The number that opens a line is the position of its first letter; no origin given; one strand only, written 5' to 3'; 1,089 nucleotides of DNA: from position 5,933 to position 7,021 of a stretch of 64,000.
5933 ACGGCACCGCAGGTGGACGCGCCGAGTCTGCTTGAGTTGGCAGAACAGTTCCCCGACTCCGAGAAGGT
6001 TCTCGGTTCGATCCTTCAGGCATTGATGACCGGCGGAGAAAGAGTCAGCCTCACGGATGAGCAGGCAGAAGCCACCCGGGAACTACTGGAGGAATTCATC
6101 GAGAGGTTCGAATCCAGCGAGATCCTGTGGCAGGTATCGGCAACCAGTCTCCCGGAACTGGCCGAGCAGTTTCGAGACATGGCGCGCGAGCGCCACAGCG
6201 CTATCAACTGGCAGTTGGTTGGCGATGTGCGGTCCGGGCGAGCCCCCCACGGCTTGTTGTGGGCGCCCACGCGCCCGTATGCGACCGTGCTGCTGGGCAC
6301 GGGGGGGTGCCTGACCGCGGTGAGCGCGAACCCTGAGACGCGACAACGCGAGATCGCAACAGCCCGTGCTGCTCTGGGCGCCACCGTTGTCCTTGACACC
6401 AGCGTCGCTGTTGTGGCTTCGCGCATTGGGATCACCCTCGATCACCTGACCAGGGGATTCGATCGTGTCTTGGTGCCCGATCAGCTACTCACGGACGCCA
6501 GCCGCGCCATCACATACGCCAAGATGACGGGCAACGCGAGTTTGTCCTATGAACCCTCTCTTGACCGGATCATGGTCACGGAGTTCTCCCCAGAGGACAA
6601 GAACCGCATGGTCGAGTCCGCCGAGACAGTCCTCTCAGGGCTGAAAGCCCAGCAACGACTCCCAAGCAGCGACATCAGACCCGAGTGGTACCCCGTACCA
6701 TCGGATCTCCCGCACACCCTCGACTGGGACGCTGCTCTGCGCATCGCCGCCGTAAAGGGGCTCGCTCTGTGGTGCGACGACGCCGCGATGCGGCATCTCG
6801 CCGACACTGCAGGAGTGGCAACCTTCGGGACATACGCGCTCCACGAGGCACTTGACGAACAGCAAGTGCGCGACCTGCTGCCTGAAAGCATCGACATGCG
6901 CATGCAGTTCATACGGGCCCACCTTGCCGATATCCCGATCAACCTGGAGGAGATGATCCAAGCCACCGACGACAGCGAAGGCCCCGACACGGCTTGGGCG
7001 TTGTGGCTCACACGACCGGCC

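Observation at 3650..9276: HipA kinase paired with a 1457-aa DUF4062 / TPR-like / PIN-like / double-HTH protein instead of a small HipB: candidate undescribed HipBA-derived sensor or defence module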

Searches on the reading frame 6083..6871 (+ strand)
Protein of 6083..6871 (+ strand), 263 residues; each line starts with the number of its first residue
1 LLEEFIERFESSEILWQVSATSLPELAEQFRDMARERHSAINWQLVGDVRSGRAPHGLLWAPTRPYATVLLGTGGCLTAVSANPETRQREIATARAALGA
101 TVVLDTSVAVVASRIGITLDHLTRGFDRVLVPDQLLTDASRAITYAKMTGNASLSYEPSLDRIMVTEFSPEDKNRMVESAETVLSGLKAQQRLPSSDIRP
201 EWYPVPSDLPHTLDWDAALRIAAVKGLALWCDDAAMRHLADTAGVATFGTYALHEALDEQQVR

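Call 85: search_protein_families(library=pfam, alignment_id=A6, max_evalue=1)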
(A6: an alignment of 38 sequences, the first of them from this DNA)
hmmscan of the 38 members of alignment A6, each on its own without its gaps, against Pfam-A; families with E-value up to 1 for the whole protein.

A. member 1, seq(263 aa): 2 families
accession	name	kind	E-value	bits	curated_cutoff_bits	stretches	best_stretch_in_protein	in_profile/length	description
PF20698.3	PIN-TPR-GreABC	-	2.7e-11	44.3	27.8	1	103-241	1-137/138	PIN domain associated with the TPR-GreAB-C-PIN system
PF12277.13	DUF3618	-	0.078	13.7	24.9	1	82-102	2-22/47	Protein of unknown function (DUF3618)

B. families by the number of members that match (of 38 scanned): 21 families
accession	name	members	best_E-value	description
PF20698.3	PIN-TPR-GreABC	38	2e-18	PIN domain associated with the TPR-GreAB-C-PIN system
PF13638.12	PIN_4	3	0.077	PIN domain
PF12277.13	DUF3618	2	0.0081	Protein of unknown function (DUF3618)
PF24407.1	HTH_upst_double_PIN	1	0.015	HTH_upstream_double_PIN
PF18307.6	Tfb2_C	1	0.024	Transcription factor Tfb2 (p52) C-terminal domain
PF02239.22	Cytochrom_D1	1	0.027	Cytochrome D1 heme domain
PF13942.11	Lipoprotein_20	1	0.028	YfhG lipoprotein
PF24218.1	DUF7437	1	0.029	Family of unknown function (DUF7437)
PF00702.32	Hydrolase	1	0.03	haloacid dehalogenase-like hydrolase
PF01596.23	Methyltransf_3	1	0.13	O-methyltransferase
PF17705.6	DUF5551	1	0.15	Family of unknown function (DUF5551)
PF18757.6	Nmad5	1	0.16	Nucleotide modification associated domain 5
PF16758.11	UL141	1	0.18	Herpes-like virus membrane glycoprotein UL141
PF12282.15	GAF_PdtaS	1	0.18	Histidine kinase PdtaS, GAF domain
PF18538.6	DUF5624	1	0.19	Domain of unknown function (DUF5624)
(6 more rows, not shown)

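Call 92: predict_structure(alignment_id=A6)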
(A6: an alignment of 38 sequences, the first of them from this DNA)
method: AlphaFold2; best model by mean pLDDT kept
length: 263 residues; sequences in the alignment: 38
mean_pLDDT: 91.0   pTM: 0.87
mean pLDDT of the five models: 91.0, 90.4, 90.3, 89.5, 88.9
residues with pLDDT >= 90: 191; 70-90: 56; 50-70: 15; < 50: 1
segments of 3 or more residues with pLDDT < 50: none
pLDDT, mean of each block of 10 residues (from residue 1): 90 86 88 91 91 89 86 78 95 98 98 93 96 97 93 92 92 95 98 92 67 88 98 96 97 92 59
secondary structure, 60 per line:
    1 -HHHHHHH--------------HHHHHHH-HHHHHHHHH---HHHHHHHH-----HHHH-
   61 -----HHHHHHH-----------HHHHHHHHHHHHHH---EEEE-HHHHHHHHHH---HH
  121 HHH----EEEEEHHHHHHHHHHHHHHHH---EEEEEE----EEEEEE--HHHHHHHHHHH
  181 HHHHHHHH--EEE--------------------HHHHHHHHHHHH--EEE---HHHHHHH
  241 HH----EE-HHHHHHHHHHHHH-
elements in order: H2-8 H23-29 H31-39 H43-50 H56-59 H66-72 H84-97 E101-104 H106-115 H119-123 E128-132 H133-148 E152-157 E162-167 H170-188 E191-193 H214-225 E228-230 H234-242 H250-262

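Call 95: fold_search(model_id=the predicted structure, library=pdb)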
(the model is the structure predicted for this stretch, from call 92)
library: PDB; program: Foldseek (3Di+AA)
matches with E <= 10: 685; with E <= 0.001: 2
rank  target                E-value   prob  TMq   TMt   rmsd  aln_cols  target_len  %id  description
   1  3ix7_B                4.2e-04  1.00  0.33  0.60   5.9       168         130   21  Crystal structure of a domain of functionally unknown protein from Thermus thermophilus HB8 (released 2009-09-22)
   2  3ix7_A                6.4e-04  1.00  0.35  0.64   5.6       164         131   21  Crystal structure of a domain of functionally unknown protein from Thermus thermophilus HB8 (released 2009-09-22)
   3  1o4w                  1.4e-03  1.00  0.35  0.67   4.3       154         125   14  CRYSTAL STRUCTURE OF a PIN (PILT N-TERMINUS) DOMAIN CONTAINING PROTEIN (AF0591) FROM ARCHAEOGLOBUS FULGIDUS AT 1.90 A RE (released 2003-07-29)
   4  5h4h_B                1.1e-02  1.00  0.35  0.58   5.1       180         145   12  Structure of PIN-domain protein (VapC4 toxin) from Pyrococcus horikoshii determined at 2.2 A resolution (released 2016-11-23)
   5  5f4h_B                1.2e-02  1.00  0.32  0.20   5.4       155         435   13  Archael RuvB-like Holiday junction helicase (released 2016-12-21)
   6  5ecw_B                1.4e-02  0.99  0.31  0.60   4.4       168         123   10  Structure of the Shigella flexneri VapC mutant D7A (released 2016-02-17)
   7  2fe1                  1.4e-02  0.99  0.32  0.57   5.6       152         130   14  Crystal Structure of PAE0151 from Pyrobaculum aerophilum (released 2005-12-27)
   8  5yww                  1.6e-02  0.99  0.28  0.17   7.4       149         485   13  Archael RuvB-like Holiday junction helicase (released 2018-06-13)
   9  2mdt_MODEL_1_A        1.9e-02  0.99  0.31  0.61   6.4       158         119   11  a PilT N-terminus domain protein SSO1118 from hyperthemophilic archaeon Sulfolobus solfataricus P2 (released 2013-11-20)
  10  1v8p_B                2.1e-02  0.97  0.32  0.55   6.6       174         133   16  Crystal structure of PAE2754 from Pyrobaculum aerophilum (released 2004-02-10)
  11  1y82_A                2.4e-02  0.97  0.31  0.51   7.5       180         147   12  Conserved hypothetical protein Pfu-367848-001 from Pyrococcus furiosus (released 2005-01-25)
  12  5ecd_A                2.8e-02  0.97  0.30  0.53   4.9       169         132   11  Structure of the Shigella flexneri VapC mutant D98N crystal form 1 (released 2016-02-17)
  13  1y82_B                3.4e-02  0.98  0.34  0.56   5.2       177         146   11  Conserved hypothetical protein Pfu-367848-001 from Pyrococcus furiosus (released 2005-01-25)
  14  5f4h_C                4.0e-02  0.99  0.31  0.19   5.3       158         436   15  Archael RuvB-like Holiday junction helicase (released 2016-12-21)
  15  1v96_B                4.0e-02  0.96  0.32  0.54   6.9       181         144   10  Crystal structure of hypothetical protein of unknown function from pyrococcus horikoshii OT3 (released 2005-02-01)
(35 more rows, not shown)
